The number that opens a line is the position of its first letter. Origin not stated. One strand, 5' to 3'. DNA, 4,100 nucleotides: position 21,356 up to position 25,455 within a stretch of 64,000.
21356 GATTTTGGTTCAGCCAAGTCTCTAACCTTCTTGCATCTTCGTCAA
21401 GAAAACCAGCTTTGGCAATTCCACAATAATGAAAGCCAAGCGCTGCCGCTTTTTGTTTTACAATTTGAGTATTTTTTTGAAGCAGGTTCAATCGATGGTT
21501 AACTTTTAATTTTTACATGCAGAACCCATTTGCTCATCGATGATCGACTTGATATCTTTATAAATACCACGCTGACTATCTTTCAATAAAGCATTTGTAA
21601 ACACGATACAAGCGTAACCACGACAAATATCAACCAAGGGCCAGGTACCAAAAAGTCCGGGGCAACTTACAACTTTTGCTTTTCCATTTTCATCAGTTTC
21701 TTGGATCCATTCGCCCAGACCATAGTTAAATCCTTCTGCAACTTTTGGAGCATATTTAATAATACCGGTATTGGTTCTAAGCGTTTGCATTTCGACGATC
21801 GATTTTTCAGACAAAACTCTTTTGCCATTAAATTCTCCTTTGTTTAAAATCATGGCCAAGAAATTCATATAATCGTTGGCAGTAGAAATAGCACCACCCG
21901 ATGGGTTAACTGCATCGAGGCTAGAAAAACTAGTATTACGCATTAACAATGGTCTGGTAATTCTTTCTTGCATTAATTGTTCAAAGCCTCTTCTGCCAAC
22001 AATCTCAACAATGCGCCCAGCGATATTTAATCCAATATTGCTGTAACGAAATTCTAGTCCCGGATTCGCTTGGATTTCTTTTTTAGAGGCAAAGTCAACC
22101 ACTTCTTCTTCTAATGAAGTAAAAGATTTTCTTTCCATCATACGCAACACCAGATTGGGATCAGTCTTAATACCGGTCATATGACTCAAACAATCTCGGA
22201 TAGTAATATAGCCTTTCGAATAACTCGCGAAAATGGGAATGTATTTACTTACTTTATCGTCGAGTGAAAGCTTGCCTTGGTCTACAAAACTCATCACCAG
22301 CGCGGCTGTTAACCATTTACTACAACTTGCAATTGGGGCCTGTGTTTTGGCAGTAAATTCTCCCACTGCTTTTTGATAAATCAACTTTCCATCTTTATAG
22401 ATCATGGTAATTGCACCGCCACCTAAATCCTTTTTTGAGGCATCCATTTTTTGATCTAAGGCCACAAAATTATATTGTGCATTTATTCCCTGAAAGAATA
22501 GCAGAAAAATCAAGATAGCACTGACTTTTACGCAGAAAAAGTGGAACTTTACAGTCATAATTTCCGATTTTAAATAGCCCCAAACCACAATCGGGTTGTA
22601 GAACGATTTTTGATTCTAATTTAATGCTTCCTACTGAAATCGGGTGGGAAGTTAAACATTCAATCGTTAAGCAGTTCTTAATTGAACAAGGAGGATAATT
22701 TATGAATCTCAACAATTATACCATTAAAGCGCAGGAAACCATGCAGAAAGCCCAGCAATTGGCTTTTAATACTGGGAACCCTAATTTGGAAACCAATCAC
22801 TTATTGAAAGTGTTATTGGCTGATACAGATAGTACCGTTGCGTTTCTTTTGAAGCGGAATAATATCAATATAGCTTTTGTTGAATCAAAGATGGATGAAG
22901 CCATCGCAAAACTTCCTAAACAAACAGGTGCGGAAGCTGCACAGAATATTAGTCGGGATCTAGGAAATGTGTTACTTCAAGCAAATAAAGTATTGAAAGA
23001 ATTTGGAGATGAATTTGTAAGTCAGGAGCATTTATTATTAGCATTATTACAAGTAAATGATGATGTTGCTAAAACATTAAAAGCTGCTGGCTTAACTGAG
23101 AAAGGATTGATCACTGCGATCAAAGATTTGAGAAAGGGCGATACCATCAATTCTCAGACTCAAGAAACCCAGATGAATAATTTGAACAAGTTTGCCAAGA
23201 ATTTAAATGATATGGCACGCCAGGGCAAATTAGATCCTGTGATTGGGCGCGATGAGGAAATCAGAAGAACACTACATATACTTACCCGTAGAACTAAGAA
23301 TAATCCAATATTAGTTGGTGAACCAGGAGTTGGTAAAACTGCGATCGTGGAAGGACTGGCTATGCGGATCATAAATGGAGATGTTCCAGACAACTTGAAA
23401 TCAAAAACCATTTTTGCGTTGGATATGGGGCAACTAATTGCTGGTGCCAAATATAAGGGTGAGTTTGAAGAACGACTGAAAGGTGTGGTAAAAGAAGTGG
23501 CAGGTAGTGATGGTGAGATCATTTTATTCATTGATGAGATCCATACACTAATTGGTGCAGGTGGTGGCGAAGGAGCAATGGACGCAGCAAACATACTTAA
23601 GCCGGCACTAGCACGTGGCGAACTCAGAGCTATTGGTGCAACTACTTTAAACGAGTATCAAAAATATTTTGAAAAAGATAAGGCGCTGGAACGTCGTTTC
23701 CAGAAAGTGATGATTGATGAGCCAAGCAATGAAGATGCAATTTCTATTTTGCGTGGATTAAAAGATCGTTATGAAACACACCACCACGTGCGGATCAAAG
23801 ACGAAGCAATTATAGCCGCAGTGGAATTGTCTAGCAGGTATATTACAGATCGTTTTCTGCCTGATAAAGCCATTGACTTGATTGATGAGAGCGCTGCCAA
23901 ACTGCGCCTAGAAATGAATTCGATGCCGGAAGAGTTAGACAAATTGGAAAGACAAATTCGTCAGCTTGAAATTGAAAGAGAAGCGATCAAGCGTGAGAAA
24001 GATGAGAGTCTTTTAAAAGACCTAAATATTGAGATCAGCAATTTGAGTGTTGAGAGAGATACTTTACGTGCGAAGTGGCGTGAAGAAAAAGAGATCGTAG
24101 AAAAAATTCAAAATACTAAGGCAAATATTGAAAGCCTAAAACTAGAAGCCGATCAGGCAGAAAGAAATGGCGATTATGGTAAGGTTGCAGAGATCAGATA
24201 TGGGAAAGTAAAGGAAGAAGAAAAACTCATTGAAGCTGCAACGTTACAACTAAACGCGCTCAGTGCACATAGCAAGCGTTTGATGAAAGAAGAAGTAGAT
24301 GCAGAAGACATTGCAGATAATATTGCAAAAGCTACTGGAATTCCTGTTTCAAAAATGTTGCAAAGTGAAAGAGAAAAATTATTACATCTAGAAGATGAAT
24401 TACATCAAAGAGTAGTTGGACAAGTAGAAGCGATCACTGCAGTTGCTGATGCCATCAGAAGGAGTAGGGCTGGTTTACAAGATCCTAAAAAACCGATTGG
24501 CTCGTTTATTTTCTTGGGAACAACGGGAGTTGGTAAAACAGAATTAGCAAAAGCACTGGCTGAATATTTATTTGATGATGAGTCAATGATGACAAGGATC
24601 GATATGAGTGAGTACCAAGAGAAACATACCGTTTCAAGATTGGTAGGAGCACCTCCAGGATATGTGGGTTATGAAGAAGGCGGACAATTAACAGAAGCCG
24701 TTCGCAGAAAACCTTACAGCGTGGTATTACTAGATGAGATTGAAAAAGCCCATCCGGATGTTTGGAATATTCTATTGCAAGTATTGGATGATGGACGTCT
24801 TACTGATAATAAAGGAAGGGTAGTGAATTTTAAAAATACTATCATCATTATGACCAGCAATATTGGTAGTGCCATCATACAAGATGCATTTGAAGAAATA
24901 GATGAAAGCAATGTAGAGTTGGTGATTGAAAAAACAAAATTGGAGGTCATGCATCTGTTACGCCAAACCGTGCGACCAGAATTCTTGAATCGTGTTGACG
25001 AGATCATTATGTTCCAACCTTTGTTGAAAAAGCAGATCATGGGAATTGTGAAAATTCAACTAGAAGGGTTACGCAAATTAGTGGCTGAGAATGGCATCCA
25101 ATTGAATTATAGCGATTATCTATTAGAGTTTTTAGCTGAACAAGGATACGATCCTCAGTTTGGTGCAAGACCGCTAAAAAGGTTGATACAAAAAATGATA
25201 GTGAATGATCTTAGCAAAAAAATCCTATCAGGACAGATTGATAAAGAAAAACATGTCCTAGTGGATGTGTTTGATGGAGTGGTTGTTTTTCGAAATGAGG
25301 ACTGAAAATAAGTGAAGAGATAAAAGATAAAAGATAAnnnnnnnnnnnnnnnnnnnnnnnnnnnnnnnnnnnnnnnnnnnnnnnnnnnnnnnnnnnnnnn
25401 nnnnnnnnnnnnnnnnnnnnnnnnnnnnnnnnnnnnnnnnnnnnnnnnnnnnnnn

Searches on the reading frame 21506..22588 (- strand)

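Call 38: search_protein_families(library=pfam, proteins=[window:21506-22588:-], max_evalue=0.00001)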
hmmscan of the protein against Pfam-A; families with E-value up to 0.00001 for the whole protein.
window:21506-22588:- (360 aa): 1 family
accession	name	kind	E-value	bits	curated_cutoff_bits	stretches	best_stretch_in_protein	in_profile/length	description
PF00144.29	Beta-lactamase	-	2.1e-48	165.6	27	1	58-335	16-312/329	Beta-lactamase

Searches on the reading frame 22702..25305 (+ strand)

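Call 39: search_protein_families(library=pfam, proteins=[window:22702-25305:+], max_evalue=0.00001)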
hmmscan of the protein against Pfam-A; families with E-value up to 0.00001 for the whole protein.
window:22702-25305:+ (867 aa): 11 families
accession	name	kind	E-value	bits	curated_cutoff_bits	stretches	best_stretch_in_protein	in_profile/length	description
PF07724.20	AAA_2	-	2.3e-71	239.6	27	1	597-768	1-166/166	AAA domain (Cdc48 subfamily)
PF17871.7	AAA_lid_9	-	2.5e-36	124.2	22.8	1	342-440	1-99/104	AAA lid domain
PF10431.15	ClpB_D2-small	-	6.2e-25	87.5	21.9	1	774-854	1-81/81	C-terminal, D2-small domain, of ClpB protein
PF00004.35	AAA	-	5.1e-23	82.4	21.2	2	203-336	2-126/131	ATPase family associated with various cellular activities (AAA)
PF07728.20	AAA_5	-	6.3e-18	65.6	22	1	602-722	2-124/139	AAA domain (dynein-related subfamily)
PF02861.25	Clp_N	-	2.3e-16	60.1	20.7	1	99-144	6-52/53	Clp amino terminal domain, pathogenicity island component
PF13191.12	AAA_16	-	5.5e-11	43.7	32.6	0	180-222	2-47/167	AAA ATPase domain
PF13401.12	AAA_22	-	2e-09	38.3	27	0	602-697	8-110/130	AAA domain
PF00158.32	Sigma54_activat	-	3.9e-08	33.6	20.2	1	602-703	25-125/168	Sigma-54 interaction domain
PF20720.3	nSTAND3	-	6.3e-08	32.9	27.2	0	198-225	16-43/155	Novel STAND NTPase 3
PF13173.12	AAA_14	-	7.6e-06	26.4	27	0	603-698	6-88/129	AAA domain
